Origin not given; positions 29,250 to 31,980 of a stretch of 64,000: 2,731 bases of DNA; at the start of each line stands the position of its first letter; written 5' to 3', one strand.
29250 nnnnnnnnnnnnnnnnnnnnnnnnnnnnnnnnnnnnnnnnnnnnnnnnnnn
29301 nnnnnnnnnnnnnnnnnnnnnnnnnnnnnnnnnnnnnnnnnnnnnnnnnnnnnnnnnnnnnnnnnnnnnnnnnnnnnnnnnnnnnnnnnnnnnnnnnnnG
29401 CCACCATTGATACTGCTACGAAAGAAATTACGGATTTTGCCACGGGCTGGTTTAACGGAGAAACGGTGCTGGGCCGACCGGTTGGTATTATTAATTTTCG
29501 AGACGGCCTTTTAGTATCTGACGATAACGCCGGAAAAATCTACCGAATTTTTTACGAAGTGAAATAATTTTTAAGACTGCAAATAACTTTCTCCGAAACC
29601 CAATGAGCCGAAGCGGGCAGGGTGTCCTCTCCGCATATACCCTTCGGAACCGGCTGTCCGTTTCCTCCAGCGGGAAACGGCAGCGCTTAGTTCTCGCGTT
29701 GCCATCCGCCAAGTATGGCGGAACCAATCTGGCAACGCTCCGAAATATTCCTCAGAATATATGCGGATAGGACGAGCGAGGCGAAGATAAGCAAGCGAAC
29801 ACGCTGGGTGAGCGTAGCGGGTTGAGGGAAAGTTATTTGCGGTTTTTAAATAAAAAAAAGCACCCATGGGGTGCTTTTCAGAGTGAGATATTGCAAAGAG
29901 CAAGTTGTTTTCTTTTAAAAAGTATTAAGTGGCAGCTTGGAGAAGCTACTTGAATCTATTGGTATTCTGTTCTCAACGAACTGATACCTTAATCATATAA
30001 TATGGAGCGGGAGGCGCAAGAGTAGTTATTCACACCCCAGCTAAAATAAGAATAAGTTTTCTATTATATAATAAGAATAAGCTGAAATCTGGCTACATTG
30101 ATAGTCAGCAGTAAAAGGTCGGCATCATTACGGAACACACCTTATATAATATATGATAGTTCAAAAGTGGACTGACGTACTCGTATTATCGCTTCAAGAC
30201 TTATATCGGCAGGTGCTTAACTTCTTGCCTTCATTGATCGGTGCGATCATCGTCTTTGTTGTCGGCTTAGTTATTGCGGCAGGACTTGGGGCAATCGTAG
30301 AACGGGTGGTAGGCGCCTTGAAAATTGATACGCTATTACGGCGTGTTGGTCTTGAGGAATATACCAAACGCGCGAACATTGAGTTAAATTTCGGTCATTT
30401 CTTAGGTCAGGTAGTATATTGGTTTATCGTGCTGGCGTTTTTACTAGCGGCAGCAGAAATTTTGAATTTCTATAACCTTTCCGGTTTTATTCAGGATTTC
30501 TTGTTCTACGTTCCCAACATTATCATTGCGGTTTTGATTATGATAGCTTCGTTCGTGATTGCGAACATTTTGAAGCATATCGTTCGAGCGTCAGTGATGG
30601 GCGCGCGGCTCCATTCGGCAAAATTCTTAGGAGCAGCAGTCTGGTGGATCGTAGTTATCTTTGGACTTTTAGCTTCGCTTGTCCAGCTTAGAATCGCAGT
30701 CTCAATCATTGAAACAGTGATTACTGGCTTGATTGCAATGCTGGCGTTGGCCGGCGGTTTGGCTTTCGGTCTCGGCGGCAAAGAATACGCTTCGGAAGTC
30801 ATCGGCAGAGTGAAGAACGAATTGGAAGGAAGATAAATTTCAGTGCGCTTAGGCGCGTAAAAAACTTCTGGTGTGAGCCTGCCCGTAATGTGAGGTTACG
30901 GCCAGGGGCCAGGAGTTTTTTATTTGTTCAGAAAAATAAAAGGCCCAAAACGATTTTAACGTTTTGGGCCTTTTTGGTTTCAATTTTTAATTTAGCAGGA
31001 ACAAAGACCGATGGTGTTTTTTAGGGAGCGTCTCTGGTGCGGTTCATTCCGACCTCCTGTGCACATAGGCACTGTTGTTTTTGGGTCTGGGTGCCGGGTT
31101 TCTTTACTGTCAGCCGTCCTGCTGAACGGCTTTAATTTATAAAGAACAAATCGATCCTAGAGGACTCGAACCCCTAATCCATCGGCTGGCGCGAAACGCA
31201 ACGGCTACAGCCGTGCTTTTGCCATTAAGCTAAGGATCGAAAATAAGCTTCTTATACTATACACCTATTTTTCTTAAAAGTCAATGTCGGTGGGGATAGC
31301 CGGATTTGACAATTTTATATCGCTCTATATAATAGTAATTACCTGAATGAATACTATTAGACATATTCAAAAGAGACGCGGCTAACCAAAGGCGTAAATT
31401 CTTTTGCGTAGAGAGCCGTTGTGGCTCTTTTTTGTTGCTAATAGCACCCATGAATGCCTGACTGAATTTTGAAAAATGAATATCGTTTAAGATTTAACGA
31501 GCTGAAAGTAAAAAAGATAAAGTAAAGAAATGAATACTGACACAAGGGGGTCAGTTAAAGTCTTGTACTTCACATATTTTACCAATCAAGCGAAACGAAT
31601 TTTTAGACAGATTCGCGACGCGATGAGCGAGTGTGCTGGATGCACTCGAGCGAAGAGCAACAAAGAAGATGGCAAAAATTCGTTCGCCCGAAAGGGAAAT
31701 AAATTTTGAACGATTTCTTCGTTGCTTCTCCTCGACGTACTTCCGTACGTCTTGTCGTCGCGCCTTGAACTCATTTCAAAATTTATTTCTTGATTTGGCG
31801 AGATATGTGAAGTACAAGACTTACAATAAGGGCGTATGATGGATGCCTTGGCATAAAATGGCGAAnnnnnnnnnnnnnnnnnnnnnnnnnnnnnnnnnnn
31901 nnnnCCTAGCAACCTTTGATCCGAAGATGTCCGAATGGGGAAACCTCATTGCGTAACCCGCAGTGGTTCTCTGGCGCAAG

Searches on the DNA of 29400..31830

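Call 44: search_rna_families(source=window, start=31241, end=31830, threshold=evalue, max_evalue=5)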
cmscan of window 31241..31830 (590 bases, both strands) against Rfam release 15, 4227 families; matches with E-value up to 5: 4.
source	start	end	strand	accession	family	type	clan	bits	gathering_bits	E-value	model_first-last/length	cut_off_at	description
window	31645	31752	+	RF01742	lactis-plasmid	Gene; sRNA;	-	20.5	70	1.1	1-106/106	no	lactis-plasmid RNA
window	31585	31717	-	RF02356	BjrC1505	Gene; sRNA;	-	15.8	50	2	1-140/140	no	Alphaproteobacterial sRNA BjrC1505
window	31422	31504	+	RF00320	snoZ185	Gene; snRNA; snoRNA; CD-box;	-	15.6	50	2.4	1-86/86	no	Small nucleolar RNA Z185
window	31411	31461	-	RF02236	asX2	Gene; sRNA;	-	15.4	70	2.3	1-87/87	no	Xanthomonas sRNA asX2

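Call 47: search_rna_families(source=window, start=29400, end=31260, threshold=evalue, max_evalue=1)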
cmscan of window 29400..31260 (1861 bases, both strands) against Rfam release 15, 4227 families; matches with E-value up to 1: 7.
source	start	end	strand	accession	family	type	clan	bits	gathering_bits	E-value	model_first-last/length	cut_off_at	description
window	31151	31239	-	RF00005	tRNA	Gene; tRNA;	CL00001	42.5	29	3.4e-07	1-71/71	no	tRNA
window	30878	30981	+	RF04312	trpB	Cis-reg;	-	33.3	59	0.026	1-107/107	no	trpB ncRNA motif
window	30932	31040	-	RF04312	trpB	Cis-reg;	-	29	59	0.18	1-107/107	no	trpB ncRNA motif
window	30935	31010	-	RF00111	SdsR_RyeB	Gene; sRNA;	CL00105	22.8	38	0.34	1-100/100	no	SdsR_RyeB RNA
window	30922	31059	-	RF00426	SCARNA15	Gene; snRNA; snoRNA; scaRNA;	CL00019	22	65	0.33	1-128/128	no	Small Cajal body specific RNA 15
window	30040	30105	+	RF01675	CrcZ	Gene; sRNA;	-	19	95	0.017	1-398/398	no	Pseudomonas sRNA CrcZ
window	30937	31003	-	RF02763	IsrM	Gene; sRNA;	-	14.4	376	0.31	1-329/329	no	IsrM sRNA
